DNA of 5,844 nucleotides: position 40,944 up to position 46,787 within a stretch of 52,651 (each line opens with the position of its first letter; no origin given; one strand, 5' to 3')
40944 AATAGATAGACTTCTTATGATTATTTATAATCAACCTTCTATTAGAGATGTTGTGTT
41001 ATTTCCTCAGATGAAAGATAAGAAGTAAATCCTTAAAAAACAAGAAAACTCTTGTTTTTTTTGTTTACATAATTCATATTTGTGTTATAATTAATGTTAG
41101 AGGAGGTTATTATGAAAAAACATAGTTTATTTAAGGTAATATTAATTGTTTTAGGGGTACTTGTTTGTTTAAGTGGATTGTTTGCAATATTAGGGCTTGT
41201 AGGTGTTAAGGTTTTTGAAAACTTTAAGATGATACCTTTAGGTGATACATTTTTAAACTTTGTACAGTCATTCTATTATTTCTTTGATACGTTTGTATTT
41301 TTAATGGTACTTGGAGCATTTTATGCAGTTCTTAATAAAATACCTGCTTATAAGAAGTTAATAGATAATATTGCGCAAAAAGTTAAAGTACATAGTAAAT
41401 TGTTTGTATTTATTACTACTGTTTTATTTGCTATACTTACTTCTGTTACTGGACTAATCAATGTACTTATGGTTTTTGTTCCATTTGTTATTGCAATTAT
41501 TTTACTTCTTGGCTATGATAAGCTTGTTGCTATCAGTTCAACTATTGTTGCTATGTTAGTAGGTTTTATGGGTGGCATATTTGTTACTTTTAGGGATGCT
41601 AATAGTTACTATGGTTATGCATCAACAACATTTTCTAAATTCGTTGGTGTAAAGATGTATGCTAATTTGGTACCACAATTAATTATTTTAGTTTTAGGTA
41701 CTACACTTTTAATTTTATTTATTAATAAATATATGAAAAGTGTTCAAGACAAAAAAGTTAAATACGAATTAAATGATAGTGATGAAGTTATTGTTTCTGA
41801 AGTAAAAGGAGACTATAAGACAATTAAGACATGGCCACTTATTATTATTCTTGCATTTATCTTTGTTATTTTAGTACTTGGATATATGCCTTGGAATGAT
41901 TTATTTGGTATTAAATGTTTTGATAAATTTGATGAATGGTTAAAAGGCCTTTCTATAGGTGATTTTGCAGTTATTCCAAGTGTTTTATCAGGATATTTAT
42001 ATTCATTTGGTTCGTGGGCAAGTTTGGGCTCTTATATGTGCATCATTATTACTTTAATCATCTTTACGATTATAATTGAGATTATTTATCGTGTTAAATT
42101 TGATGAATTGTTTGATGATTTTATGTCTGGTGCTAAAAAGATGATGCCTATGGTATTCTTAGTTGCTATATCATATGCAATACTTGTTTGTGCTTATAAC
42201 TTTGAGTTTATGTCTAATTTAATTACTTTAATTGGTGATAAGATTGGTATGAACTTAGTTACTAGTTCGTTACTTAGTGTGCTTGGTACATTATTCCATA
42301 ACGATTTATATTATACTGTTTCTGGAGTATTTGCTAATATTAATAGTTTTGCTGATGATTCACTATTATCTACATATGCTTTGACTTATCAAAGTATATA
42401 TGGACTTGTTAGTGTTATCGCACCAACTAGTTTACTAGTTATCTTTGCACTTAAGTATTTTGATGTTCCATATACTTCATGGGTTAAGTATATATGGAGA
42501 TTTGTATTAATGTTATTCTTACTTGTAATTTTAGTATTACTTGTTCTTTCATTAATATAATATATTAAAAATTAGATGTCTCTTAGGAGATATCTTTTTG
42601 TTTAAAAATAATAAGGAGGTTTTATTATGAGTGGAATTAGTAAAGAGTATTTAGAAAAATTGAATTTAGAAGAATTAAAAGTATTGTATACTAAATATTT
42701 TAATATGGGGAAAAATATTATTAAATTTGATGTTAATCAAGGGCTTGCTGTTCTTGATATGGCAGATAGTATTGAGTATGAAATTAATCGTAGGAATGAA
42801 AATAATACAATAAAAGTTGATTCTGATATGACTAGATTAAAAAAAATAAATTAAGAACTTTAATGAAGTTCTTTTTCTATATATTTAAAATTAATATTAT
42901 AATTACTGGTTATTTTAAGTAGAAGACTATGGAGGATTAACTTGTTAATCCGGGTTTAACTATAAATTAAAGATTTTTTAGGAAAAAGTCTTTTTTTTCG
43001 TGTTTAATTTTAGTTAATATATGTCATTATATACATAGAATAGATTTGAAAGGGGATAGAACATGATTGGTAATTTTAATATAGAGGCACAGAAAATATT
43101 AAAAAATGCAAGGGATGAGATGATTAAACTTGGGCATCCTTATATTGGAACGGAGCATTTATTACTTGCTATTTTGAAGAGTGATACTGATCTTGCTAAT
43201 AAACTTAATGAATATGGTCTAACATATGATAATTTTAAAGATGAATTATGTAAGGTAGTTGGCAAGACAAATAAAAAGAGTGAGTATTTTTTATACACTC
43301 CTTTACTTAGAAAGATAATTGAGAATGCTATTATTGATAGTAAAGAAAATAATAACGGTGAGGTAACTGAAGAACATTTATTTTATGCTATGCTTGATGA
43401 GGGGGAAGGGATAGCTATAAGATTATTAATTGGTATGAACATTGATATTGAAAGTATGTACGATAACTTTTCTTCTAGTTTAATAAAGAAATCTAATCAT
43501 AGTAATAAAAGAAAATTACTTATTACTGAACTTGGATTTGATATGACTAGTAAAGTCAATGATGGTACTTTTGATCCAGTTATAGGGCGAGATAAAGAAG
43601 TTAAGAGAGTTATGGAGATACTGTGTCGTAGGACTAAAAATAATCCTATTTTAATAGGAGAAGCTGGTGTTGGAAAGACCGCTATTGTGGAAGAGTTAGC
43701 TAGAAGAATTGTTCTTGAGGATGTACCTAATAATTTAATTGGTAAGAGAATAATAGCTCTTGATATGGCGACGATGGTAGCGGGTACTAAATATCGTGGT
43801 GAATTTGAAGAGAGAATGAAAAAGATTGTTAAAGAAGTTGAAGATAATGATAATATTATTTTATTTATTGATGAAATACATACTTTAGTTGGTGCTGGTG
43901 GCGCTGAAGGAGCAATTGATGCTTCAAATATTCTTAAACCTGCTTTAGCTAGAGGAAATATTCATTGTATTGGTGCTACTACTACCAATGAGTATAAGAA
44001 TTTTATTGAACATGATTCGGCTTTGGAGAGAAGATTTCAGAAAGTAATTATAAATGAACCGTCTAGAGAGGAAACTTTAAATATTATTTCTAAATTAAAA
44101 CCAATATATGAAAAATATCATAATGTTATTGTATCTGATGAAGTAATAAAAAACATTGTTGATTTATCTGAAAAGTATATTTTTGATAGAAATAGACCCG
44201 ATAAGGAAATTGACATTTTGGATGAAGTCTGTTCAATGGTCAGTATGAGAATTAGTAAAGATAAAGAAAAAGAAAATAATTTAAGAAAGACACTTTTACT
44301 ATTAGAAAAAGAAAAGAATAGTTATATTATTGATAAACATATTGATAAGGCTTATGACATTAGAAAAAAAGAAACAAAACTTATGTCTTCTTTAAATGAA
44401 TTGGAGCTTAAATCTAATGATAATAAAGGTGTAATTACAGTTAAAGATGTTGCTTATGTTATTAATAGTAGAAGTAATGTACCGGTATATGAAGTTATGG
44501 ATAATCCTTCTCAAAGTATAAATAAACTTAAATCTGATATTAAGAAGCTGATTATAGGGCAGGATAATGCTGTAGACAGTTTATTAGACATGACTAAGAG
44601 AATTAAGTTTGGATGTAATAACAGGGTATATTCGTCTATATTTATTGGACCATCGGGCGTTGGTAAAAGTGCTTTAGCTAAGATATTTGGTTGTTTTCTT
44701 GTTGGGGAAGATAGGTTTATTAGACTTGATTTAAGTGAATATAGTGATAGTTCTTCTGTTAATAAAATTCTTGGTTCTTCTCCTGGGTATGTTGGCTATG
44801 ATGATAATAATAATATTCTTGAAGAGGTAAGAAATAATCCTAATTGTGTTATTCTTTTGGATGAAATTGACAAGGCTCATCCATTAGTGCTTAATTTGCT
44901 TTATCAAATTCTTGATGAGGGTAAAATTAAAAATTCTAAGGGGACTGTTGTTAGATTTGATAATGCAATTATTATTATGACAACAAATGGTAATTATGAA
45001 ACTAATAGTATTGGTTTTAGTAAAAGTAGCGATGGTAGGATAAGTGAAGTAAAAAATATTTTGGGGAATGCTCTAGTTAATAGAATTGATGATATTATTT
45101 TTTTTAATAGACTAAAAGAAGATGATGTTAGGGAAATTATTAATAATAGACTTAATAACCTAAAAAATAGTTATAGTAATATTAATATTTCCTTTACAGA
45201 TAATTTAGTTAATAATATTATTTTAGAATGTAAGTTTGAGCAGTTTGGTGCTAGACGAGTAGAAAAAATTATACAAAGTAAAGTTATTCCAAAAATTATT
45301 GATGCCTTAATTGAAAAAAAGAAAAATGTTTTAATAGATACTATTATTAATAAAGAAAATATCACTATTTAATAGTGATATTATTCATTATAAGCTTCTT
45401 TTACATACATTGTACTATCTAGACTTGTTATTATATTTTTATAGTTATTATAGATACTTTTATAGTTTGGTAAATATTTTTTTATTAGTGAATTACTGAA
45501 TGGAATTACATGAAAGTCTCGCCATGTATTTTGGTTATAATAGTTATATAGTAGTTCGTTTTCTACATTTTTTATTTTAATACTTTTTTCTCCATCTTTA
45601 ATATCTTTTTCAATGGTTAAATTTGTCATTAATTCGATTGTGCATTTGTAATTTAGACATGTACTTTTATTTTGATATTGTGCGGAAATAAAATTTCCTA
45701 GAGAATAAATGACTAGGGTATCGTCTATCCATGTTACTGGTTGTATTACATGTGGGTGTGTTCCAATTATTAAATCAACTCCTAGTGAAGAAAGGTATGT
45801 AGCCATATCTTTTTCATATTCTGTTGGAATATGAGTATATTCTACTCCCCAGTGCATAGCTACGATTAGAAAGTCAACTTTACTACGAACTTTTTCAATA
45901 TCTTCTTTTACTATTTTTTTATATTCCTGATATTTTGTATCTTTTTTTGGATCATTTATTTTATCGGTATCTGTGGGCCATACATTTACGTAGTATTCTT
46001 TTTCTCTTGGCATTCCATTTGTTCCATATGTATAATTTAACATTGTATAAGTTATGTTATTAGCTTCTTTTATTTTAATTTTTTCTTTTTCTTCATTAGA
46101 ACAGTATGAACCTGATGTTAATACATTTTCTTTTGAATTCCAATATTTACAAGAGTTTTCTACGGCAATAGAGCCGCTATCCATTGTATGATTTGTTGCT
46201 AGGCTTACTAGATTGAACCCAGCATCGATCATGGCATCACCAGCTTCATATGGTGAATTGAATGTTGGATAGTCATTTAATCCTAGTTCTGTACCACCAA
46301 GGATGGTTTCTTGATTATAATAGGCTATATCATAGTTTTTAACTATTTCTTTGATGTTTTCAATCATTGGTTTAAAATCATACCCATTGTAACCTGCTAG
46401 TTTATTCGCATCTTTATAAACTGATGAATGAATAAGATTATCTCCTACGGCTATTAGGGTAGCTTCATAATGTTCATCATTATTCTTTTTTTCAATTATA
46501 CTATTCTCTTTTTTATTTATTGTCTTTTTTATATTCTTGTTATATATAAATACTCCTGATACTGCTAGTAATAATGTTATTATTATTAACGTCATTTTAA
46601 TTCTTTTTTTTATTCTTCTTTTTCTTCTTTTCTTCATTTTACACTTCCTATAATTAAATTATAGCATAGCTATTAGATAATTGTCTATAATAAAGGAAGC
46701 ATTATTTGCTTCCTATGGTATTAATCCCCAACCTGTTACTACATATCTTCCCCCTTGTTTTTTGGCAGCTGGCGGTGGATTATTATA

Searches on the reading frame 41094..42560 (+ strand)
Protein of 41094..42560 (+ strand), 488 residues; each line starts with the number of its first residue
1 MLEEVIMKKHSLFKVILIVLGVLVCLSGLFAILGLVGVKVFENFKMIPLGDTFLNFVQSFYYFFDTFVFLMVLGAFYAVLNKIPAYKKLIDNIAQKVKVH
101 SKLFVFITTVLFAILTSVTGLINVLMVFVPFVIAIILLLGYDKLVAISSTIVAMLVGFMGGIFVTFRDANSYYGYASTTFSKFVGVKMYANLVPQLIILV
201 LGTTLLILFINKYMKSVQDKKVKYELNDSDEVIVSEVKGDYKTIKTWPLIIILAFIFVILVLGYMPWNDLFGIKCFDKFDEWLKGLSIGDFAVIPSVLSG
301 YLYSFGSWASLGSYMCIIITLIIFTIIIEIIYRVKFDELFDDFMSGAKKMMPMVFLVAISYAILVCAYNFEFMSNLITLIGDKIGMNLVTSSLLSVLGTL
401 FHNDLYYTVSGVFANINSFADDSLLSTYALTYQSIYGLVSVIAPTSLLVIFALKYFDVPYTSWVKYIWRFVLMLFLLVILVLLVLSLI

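Call 101: search_protein_families(library=pfam, proteins=[window:41094-42560:+], max_evalue=0.00001)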
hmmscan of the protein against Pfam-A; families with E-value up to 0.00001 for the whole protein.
window:41094-42560:+ (488 aa): 1 family
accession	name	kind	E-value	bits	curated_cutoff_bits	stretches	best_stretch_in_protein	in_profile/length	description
PF03606.21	DcuC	-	2.7e-20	72.8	23.1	1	65-485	77-459/461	C4-dicarboxylate anaerobic carrier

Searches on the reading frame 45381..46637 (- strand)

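Call 101: search_protein_families(library=pfam, proteins=[window:45381-46637:-], max_evalue=0.00001)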
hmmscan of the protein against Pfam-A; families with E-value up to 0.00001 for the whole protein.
window:45381-46637:- (418 aa): 1 family
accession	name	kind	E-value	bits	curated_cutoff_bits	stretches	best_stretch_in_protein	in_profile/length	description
PF09587.15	PGA_cap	-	1.1e-68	231.9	27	1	60-320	1-255/255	Bacterial capsule synthesis protein PGA_cap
